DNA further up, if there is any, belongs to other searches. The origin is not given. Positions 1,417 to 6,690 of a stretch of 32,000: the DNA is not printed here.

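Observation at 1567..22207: Two tandem minor-pilin + giant PilY1 modules with a separating terminator, next to a sigma-54 two-component pair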

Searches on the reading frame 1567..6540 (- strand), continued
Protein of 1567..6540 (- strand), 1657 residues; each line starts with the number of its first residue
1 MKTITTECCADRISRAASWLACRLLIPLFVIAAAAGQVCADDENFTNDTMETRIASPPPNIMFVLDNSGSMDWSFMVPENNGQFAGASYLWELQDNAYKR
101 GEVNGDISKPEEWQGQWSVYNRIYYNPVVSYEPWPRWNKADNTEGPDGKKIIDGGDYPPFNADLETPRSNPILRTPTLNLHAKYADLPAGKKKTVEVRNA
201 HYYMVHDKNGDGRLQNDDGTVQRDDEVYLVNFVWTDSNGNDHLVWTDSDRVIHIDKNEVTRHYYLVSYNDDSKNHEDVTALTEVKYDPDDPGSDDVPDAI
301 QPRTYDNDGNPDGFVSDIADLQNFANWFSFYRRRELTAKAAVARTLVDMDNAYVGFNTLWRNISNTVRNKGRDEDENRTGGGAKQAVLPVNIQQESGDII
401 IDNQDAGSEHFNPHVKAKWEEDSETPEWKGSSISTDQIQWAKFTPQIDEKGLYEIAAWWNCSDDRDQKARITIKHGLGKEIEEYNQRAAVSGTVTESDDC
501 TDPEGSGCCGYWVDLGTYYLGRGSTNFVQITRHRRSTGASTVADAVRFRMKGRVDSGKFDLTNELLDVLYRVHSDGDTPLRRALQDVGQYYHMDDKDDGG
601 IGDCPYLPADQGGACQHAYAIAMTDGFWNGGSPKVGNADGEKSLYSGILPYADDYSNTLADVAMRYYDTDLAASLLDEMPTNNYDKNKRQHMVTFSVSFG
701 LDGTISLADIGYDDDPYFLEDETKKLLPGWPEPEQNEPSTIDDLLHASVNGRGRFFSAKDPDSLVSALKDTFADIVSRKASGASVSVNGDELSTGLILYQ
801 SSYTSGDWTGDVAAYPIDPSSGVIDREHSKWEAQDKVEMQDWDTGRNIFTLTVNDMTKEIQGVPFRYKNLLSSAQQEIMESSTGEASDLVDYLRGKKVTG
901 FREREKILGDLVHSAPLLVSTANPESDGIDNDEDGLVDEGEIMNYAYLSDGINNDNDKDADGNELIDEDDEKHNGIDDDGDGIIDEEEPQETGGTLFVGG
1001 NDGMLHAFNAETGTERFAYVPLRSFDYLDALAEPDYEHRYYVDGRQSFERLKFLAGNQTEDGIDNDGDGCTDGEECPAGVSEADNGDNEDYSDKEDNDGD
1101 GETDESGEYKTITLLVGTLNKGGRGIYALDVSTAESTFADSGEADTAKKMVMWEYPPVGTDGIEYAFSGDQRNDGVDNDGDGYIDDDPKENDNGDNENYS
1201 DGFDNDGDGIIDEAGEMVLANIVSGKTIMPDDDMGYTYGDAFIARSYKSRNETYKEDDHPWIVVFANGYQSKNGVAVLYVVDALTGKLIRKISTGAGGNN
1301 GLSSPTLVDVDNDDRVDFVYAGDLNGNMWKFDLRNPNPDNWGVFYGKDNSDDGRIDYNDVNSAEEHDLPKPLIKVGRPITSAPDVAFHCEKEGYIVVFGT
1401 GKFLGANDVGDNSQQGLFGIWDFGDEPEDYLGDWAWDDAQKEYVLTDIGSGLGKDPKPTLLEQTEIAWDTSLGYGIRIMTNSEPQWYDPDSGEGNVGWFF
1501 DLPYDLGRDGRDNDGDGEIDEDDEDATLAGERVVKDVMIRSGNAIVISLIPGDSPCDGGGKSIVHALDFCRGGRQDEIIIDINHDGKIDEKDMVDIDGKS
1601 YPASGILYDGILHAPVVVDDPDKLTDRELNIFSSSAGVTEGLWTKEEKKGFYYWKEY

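Call 22: find_homologous_proteins(query=window:1567-6540:-, max_evalue=0.00001)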
Query window:1567-6540:- (1657 aa): 328 proteins with E <= 0.00001 among 8000 candidates; the best 120 are listed.
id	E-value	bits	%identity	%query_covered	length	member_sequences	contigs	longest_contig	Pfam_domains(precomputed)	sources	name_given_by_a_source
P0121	0.0e+0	3875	100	100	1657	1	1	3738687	PF05567.18,PF25275.2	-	-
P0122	0.0e+0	1967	55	49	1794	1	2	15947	PF05567.18,PF25275.2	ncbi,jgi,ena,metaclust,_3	metaclust:\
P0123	0.0e+0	1888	57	75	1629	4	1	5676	PF05567.18,PF25275.2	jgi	jgi:type IV pilus assembly protein PilY1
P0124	0.0e+0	1807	54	88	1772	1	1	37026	PF05567.18,PF25275.2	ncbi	-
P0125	0.0e+0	1771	52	100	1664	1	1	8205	PF05567.18,PF25275.2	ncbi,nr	ncbi:MAG: hypothetical protein D3924_01915 [Candidatus Electrothrix sp. AR4]|nr:hypothetical protein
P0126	0.0e+0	1730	52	90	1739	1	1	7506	PF05567.18,PF25275.2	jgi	jgi:Tfp pilus tip-associated adhesin PilY1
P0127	0.0e+0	1682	50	89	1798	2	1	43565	PF05567.18,PF25275.2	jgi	jgi:Tfp pilus tip-associated adhesin PilY1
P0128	0.0e+0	1664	50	88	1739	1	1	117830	PF05567.18,PF25275.2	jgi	jgi:Tfp pilus tip-associated adhesin PilY1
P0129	0.0e+0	1603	51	88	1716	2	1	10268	PF05567.18,PF25275.2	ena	-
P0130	0.0e+0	1591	49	88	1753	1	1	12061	PF05567.18,PF25275.2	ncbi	-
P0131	0.0e+0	1553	49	89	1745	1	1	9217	PF05567.18,PF25275.2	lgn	-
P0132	0.0e+0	1551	48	88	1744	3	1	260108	PF05567.18,PF25275.2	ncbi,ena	-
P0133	0.0e+0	1518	48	88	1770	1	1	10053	PF05567.18,PF25275.2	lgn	-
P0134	0.0e+0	1516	45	55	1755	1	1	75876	PF05567.18,PF25275.2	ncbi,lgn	-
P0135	0.0e+0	1514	48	88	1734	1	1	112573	PF05567.18,PF25275.2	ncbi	ncbi:MAG: hypothetical protein Kow0089_02650 [Desulfobulbaceae bacterium]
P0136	0.0e+0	1512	45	53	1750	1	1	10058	PF05567.18,PF25275.2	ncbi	-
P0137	0.0e+0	1498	46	89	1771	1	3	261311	PF05567.18,PF25275.2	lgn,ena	-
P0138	0.0e+0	1413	50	44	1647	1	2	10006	PF05567.18,PF25275.2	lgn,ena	-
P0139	0.0e+0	1378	44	90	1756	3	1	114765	PF05567.18,PF25275.2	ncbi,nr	ncbi:MAG: hypothetical protein KKI15_15810 [Proteobacteria bacterium]|nr:hypothetical protein [Pseud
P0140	0.0e+0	1375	44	56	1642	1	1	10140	PF05567.18,PF25275.2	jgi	-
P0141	0.0e+0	1371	43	90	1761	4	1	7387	PF05567.18,PF25275.2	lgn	-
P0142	0.0e+0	1226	45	90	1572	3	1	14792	PF05567.18,PF25275.2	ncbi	-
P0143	0.0e+0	1198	45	89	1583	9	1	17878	PF05567.18,PF25275.2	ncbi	-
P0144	0.0e+0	1186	44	89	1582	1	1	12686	PF05567.18,PF25275.2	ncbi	-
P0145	0.0e+0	1165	43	89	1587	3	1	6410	PF05567.18,PF25275.2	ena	-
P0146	0.0e+0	1157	43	89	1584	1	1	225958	PF05567.18,PF25275.2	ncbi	-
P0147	0.0e+0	1109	60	43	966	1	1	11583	PF25275.2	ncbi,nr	ncbi:MAG: hypothetical protein D3917_00735, partial [Candidatus Electrothrix sp. AX5]|nr:hypothetica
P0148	0.0e+0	1056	39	88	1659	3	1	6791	PF05567.18,PF25275.2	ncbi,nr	ncbi:MAG TPA: hypothetical protein EYP57_00145 [Thermodesulfobacteriaceae bacterium]|nr:hypothetical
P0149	0.0e+0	1046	40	88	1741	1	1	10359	PF05567.18,PF25275.2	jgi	-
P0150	0.0e+0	1038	40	44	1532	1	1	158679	PF05567.18,PF25275.2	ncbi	-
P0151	0.0e+0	1017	40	58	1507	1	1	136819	PF05567.18,PF25275.2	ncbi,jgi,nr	ncbi:MAG: hypothetical protein GXP56_09265 [Deltaproteobacteria bacterium]|nr:hypothetical protein [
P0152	0.0e+0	1017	41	52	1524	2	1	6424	PF05567.18,PF25275.2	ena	-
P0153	1.9e-298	1012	41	51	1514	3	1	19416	PF05567.18,PF25275.2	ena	-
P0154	4.1e-294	997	42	44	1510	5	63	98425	PF05567.18,PF25275.2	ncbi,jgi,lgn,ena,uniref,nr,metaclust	ncbi:MAG: hypothetical protein HOG03_13685 [Desulfobacula sp.]|jgi:Tfp pilus tip-associated adhesin 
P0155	8.0e-293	993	42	51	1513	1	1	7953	PF05567.18,PF25275.2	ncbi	-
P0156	3.1e-290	985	43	52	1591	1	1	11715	PF05567.18,PF25275.2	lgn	-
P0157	9.6e-290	983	41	51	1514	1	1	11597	PF05567.18,PF25275.2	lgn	-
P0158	7.7e-289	980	41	52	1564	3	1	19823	PF05567.18,PF25275.2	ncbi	-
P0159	6.7e-286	970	40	47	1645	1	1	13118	PF05567.18,PF25275.2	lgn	-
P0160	1.8e-285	969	42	44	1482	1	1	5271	PF05567.18,PF25275.2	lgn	-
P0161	2.5e-285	968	41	52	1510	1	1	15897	PF05567.18,PF25275.2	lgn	-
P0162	7.3e-284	963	38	59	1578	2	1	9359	PF05567.18,PF25275.2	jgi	-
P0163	1.8e-282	959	40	51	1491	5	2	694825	PF05567.18,PF25275.2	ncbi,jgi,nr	ncbi:MAG: hypothetical protein KKD32_03875 [Proteobacteria bacterium]|nr:hypothetical protein [Pseud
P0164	5.9e-281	954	41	44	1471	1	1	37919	PF05567.18,PF25275.2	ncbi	ncbi:MAG: PQQ-binding-like beta-propeller repeat protein [Deltaproteobacteria bacterium]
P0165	1.6e-278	946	42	44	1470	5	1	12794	PF05567.18,PF25275.2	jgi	jgi:Tfp pilus tip-associated adhesin PilY1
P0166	5.0e-277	941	41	51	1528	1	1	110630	PF05567.18,PF25275.2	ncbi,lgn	ncbi:MAG: PilC/PilY family type IV pilus protein [Pseudomonadota bacterium]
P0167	4.0e-276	938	41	44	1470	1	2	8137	PF05567.18,PF25275.2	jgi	-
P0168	8.3e-272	924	39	44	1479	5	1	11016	PF05567.18,PF25275.2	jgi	jgi:hypothetical protein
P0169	1.0e-269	917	40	53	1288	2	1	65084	PF05567.18,PF25275.2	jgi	jgi:Tfp pilus tip-associated adhesin PilY1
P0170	2.4e-268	912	40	53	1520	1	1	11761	PF05567.18,PF25275.2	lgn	-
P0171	1.4e-263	896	40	44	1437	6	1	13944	PF05567.18,PF25275.2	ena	-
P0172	5.9e-263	894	38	46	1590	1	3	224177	PF05567.18,PF25275.2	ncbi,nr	ncbi:MAG: hypothetical protein HQK79_02850 [Desulfobacterales bacterium]|nr:hypothetical protein [De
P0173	8.4e-262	890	39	44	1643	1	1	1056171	PF05567.18,PF25275.2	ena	-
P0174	8.6e-261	887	42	44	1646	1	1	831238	PF05567.18,PF25275.2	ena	-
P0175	3.3e-257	875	39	44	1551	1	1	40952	PF05567.18,PF25275.2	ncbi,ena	-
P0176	7.4e-257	874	39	55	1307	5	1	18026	PF05567.18,PF25275.2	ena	-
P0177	3.5e-252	858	40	44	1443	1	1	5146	PF05567.18,PF25275.2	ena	-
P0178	5.1e-252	858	37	55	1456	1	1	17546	PF05567.18,PF25275.2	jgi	jgi:Tfp pilus tip-associated adhesin PilY1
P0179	6.1e-252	858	40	44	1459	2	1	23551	PF05567.18,PF25275.2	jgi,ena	-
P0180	8.0e-252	857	39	44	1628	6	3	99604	PF05567.18,PF25275.2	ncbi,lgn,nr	ncbi:MAG: hypothetical protein KKF30_14525 [Proteobacteria bacterium]|nr:hypothetical protein [Pseud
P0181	2.2e-251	856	39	44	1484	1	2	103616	PF05567.18,PF25275.2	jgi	jgi:hypothetical protein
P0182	1.7e-249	850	40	44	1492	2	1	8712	PF05567.18,PF25275.2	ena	-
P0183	3.8e-248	845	41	44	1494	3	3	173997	PF05567.18,PF25275.2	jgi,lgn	jgi:hypothetical protein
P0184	5.6e-248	845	38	44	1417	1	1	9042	PF05567.18,PF25275.2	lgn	-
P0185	4.0e-247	842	41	44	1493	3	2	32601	PF05567.18,PF25275.2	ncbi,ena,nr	ncbi:MAG: PilC/PilY family type IV pilus protein [Desulfobacteraceae bacterium]|nr:PilC/PilY family 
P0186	6.2e-246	838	41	44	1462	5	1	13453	PF05567.18,PF25275.2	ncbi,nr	ncbi:MAG: PilC/PilY family type IV pilus protein [Thermodesulfobacteriota bacterium]|nr:PilC/PilY fa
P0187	1.4e-244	833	40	44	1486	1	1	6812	PF05567.18,PF25275.2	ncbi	-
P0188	1.5e-241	823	40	47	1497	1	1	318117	PF05567.18,PF25275.2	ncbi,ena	-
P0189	2.0e-241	823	40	44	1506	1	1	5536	PF05567.18,PF25275.2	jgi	jgi:Tfp pilus tip-associated adhesin PilY1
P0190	1.2e-240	820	36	89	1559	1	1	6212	PF05567.18,PF25275.2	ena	-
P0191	1.3e-239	817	39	49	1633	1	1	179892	PF05567.18,PF25275.2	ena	-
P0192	3.2e-239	815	39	52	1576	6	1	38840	PF05567.18,PF25275.2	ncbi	-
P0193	1.4e-238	813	40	44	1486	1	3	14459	PF05567.18,PF25275.2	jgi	jgi:hypothetical protein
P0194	2.1e-238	813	36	58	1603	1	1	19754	PF05567.18,PF25275.2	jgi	jgi:Tfp pilus tip-associated adhesin PilY1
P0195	2.4e-238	813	39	55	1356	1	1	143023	PF05567.18,PF25275.2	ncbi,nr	ncbi:MAG: hypothetical protein GY710_05015 [Desulfobacteraceae bacterium]|nr:hypothetical protein [D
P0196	4.3e-236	805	40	44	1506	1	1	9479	PF05567.18,PF25275.2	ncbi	-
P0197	6.4e-235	801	40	44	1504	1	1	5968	PF05567.18,PF25275.2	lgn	-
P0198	6.3e-234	798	39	44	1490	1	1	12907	PF05567.18,PF25275.2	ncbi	-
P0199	9.7e-234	797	35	89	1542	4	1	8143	PF05567.18,PF25275.2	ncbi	-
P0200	1.2e-232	794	38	54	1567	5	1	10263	PF05567.18,PF25275.2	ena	-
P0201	1.3e-232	794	38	44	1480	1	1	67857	PF05567.18,PF25275.2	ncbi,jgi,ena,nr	ncbi:MAG TPA: hypothetical protein HPQ03_10380 [Deltaproteobacteria bacterium]|nr:hypothetical prote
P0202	1.4e-230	787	37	44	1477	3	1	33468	PF05567.18,PF25275.2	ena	-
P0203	3.7e-230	785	38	44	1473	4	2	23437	PF05567.18,PF25275.2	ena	-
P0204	7.9e-229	781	39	44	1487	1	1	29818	PF05567.18,PF25275.2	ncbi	-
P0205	1.9e-228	780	35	58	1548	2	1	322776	PF05567.18,PF25275.2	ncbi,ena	-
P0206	1.5e-227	777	47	22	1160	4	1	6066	PF05567.18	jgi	jgi:type IV pilus assembly protein PilY1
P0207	8.2e-227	774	35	56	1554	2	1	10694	PF05567.18,PF25275.2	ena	-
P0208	8.9e-227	774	37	44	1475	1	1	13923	PF05567.18,PF25275.2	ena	-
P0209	3.2e-226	772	43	24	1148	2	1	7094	PF05567.18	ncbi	-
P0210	4.0e-226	772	36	58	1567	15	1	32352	PF05567.18,PF25275.2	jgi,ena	jgi:Tfp pilus tip-associated adhesin PilY1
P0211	4.3e-225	769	46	22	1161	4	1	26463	PF05567.18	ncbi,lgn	-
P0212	1.2e-223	764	48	22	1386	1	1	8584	PF05567.18,PF25275.2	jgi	-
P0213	4.0e-222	759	43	24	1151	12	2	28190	PF05567.18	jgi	jgi:type IV pilus assembly protein PilY1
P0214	1.8e-221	757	36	56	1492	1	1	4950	PF05567.18,PF25275.2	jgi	jgi:Tfp pilus tip-associated adhesin PilY1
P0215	2.7e-220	753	37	44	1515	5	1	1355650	PF05567.18,PF25275.2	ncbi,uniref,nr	ncbi:PQQ-binding-like beta-propeller repeat protein [Desulfuromonas sp. KJ2020]|uniref:PilC/PilY fam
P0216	8.7e-220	751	47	22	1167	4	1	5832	PF05567.18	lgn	-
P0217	2.2e-218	746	40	44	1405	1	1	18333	PF05567.18,PF25275.2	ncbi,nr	ncbi:MAG: PilC/PilY family type IV pilus protein, partial [Thermodesulfobacteriota bacterium]|nr:Pil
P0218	3.2e-215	736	36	56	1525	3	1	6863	PF05567.18,PF25275.2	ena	-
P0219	8.2e-215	735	35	84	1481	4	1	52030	PF05567.18,PF25275.2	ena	-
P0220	5.1e-214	732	36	56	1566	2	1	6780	PF05567.18,PF25275.2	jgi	-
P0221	6.0e-214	732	38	52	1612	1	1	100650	PF05567.18,PF25275.2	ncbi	-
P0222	9.8e-213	728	36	67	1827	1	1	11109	PF05567.18,PF25275.2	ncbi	-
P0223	1.7e-212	727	38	44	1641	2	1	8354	PF05567.18,PF25275.2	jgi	-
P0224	3.0e-212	726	45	23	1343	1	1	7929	PF05567.18,PF25275.2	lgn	-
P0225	2.8e-209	716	44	21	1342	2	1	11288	PF13360.14,PF05567.18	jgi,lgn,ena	-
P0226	5.1e-209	715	44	22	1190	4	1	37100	PF05567.18,PF13517.13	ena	-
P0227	3.6e-208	713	41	65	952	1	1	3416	PF05567.18,PF25275.2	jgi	jgi:hypothetical protein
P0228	2.3e-207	710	48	22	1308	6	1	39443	PF05567.18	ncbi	-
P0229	3.2e-207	709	36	43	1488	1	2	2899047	PF05567.18,PF25275.2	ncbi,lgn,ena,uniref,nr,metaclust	ncbi:PilC/PilY family type IV pilus protein [Desulfuromonas thiophila]|uniref:Tfp pilus assembly pro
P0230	4.2e-207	709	37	59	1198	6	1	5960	PF05567.18,PF25275.2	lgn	-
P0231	7.5e-206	705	44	22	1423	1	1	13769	PF05567.18,PF25275.2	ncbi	-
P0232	5.5e-204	699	36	43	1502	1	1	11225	PF05567.18,PF25275.2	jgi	-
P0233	4.2e-200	686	46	21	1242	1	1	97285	PF05567.18,PF25275.2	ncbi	-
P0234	8.3e-200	685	41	24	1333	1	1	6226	PF05567.18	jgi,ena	-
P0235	1.0e-199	684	41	22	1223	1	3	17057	PF05567.18,PF25275.2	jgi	-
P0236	1.8e-199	684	36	44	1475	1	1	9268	PF05567.18,PF25275.2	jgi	jgi:hypothetical protein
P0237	4.6e-198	679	45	24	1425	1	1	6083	PF05567.18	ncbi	-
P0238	1.4e-196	674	39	26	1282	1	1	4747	PF05567.18,PF25275.2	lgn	-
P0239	2.3e-196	673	47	21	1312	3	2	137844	PF05567.18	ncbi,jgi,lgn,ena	-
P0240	3.2e-194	666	36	46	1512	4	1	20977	PF05567.18,PF25275.2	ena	-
